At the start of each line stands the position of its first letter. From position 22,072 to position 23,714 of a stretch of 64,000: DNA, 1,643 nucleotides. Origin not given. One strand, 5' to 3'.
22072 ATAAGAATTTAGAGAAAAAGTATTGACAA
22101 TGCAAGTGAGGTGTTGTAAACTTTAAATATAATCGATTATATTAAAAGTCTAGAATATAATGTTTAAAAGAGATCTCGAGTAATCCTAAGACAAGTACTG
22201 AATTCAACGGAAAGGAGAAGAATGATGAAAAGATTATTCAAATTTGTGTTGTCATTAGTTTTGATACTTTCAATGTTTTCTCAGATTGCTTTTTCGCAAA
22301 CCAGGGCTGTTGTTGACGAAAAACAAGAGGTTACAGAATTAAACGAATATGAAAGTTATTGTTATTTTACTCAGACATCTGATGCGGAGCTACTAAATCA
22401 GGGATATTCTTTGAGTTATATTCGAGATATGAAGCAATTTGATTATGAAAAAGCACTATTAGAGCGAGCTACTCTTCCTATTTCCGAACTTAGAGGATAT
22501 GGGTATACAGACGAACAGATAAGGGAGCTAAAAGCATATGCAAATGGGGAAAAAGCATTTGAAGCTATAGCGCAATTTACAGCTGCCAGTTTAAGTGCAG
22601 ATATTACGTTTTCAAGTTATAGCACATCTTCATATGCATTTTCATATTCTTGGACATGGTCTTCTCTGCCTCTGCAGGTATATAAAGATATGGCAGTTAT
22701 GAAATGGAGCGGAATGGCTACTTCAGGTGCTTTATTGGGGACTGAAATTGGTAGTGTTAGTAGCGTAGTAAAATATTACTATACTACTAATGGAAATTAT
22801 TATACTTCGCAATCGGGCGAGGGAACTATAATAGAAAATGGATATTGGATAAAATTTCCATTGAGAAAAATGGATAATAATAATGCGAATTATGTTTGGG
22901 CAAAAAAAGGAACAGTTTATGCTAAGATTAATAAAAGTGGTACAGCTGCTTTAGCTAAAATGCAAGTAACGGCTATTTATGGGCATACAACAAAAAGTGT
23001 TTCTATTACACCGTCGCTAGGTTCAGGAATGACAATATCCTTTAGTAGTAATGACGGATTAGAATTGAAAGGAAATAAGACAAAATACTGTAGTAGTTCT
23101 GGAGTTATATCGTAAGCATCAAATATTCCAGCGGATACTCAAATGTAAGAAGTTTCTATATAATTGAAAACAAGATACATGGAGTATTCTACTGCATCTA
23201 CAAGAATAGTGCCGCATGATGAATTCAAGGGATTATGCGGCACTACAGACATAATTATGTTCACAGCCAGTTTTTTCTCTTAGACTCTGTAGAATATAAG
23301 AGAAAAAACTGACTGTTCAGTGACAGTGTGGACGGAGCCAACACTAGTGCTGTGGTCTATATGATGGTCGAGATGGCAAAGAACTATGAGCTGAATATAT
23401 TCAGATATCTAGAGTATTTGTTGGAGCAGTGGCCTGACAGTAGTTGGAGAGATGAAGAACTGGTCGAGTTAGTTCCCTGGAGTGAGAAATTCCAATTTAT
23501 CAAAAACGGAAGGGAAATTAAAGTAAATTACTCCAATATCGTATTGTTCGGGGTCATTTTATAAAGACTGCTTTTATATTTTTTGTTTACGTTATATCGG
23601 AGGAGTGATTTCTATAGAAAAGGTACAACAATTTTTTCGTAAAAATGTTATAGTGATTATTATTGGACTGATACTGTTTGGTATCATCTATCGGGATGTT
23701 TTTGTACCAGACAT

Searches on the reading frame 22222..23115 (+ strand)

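Call 5: search_protein_families(library=pfam, proteins=[window:22222-23115:+], max_evalue=0.01)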
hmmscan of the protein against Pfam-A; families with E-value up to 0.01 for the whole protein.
window:22222-23115:+ (297 aa): 1 family
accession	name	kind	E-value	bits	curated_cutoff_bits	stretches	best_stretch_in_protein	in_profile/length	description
PF07705.17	CARDB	-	0.0032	18.1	22.7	0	223-286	14-77/101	CARDB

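Call 7: search_protein_families(library=ncbifam, proteins=[window:22222-23115:+], max_evalue=0.001)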
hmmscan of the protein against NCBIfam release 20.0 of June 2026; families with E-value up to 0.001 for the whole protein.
window:22222-23115:+ (297 aa): 0 families

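Call 71: search_protein_families(library=phrogs, proteins=[window:22222-23115:+], max_evalue=0.001)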
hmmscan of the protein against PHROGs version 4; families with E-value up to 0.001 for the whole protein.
window:22222-23115:+ (297 aa): 0 families

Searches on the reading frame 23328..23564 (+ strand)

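Call 63: search_protein_families(library=pfam, proteins=[window:23328-23564:+], max_evalue=0.01)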
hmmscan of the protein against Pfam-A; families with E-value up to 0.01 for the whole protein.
window:23328-23564:+ (78 aa): 1 family
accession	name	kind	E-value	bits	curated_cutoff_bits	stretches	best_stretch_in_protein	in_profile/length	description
PF13817.11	DDE_Tnp_IS66_C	-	0.00019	22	30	1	14-51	3-39/39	IS66 C-terminal element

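Call 71: search_protein_families(library=phrogs, proteins=[window:23328-23564:+], max_evalue=0.001)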
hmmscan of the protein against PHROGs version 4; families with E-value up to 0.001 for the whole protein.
window:23328-23564:+ (78 aa): 3 families
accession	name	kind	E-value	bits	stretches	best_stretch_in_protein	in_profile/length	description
phrog_4853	-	unknown function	5.8e-07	30.3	1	2-56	17-69/71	-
phrog_688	-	integration and excision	0.0004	20.1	1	2-55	463-514/517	transposase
phrog_1631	-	integration and excision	0.00056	20.7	1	2-53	113-162/167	transposase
